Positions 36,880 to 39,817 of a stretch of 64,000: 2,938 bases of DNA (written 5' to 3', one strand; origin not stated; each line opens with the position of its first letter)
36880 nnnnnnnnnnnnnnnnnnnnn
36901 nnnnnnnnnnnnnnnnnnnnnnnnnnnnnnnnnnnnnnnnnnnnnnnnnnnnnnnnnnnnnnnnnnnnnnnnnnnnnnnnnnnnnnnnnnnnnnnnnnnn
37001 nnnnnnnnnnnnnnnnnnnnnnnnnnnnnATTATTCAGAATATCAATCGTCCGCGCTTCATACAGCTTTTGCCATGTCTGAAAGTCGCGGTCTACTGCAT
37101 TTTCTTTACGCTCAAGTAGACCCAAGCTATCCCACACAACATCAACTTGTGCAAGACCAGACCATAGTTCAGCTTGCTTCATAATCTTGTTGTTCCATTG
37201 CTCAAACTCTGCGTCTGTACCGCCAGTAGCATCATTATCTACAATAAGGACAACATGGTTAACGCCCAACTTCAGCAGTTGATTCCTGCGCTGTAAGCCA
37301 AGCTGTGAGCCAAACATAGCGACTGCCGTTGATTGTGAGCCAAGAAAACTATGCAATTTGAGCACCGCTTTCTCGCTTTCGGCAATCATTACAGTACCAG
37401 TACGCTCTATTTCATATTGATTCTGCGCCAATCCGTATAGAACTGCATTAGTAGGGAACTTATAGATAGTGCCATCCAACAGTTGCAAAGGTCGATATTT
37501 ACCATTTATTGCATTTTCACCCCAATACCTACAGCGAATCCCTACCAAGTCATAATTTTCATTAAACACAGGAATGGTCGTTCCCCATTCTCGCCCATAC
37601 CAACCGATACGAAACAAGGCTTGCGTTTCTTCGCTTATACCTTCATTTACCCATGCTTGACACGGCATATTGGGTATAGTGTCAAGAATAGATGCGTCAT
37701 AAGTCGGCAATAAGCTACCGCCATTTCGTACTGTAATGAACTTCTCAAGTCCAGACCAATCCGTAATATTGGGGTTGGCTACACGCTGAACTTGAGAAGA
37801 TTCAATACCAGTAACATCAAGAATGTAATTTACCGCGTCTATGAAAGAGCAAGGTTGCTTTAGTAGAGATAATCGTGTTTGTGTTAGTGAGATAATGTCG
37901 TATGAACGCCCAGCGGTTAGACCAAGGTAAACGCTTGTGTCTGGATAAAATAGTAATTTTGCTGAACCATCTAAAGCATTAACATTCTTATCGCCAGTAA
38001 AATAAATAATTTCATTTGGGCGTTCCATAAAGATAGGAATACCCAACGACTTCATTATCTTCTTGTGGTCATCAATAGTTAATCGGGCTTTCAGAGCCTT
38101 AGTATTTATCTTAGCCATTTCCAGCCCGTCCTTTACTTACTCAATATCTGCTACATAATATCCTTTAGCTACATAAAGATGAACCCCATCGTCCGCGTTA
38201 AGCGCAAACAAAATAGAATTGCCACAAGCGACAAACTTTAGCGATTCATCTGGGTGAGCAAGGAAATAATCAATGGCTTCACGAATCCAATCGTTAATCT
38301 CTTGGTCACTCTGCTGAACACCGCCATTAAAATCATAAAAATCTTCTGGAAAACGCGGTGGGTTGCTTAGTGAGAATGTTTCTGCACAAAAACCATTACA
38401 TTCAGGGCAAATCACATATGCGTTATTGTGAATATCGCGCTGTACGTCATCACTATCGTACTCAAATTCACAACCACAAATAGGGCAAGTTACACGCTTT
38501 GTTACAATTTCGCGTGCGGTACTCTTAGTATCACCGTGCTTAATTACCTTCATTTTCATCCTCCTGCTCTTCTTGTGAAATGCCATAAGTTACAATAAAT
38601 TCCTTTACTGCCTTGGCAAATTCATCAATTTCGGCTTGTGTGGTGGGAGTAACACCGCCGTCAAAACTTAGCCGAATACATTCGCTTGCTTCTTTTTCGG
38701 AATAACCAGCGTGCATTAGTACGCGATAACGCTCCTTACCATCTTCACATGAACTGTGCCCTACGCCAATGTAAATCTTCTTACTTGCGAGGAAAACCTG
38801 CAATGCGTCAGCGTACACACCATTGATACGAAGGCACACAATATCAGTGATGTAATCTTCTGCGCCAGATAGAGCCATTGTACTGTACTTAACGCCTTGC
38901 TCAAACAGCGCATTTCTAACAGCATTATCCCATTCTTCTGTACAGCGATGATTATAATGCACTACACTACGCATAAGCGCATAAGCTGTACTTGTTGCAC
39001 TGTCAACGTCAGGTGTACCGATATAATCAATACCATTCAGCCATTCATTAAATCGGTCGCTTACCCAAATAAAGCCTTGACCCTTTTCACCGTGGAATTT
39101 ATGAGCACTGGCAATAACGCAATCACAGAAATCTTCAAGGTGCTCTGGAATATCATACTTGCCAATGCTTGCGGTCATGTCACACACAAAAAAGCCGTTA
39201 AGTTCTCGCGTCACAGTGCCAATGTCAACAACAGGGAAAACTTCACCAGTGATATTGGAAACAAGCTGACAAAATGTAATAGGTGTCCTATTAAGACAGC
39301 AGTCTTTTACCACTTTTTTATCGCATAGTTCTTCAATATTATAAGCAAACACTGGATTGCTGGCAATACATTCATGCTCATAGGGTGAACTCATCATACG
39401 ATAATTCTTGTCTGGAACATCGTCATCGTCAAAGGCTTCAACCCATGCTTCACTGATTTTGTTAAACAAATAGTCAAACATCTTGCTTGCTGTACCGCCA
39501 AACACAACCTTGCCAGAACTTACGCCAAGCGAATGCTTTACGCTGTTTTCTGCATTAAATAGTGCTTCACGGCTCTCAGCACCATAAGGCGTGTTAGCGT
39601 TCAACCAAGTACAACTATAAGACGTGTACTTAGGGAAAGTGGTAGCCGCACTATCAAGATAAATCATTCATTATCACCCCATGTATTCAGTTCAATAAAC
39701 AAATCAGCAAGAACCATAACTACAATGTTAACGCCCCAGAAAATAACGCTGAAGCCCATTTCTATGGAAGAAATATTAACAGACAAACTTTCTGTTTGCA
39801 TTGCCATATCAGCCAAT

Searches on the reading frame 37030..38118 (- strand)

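Call 41: search_protein_families(library=phrogs, proteins=[window:37030-38118:-], max_evalue=0.00001)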
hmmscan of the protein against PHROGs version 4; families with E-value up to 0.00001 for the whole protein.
window:37030-38118:- (363 aa): 1 family
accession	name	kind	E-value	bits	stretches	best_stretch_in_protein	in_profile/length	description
phrog_47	-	DNA, RNA and nucleotide metabolism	1.2e-23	84.6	1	86-299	92-287/947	DNA primase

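Call 43: search_protein_families(library=pfam, proteins=[window:37030-38118:-], max_evalue=0.01)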
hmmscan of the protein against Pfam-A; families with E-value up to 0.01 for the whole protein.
window:37030-38118:- (363 aa): 1 family
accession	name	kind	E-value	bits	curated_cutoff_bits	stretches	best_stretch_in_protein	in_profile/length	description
PF01751.28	Toprim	-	0.00019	22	23.1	1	242-299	1-69/96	Toprim domain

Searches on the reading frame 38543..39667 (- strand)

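Call 41: search_protein_families(library=phrogs, proteins=[window:38543-39667:-], max_evalue=0.00001)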
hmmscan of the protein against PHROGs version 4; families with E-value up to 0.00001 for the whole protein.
window:38543-39667:- (375 aa): 1 family
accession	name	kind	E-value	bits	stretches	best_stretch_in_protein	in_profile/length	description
phrog_12787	-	unknown function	9.3e-22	78.7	1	1-357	6-378/387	-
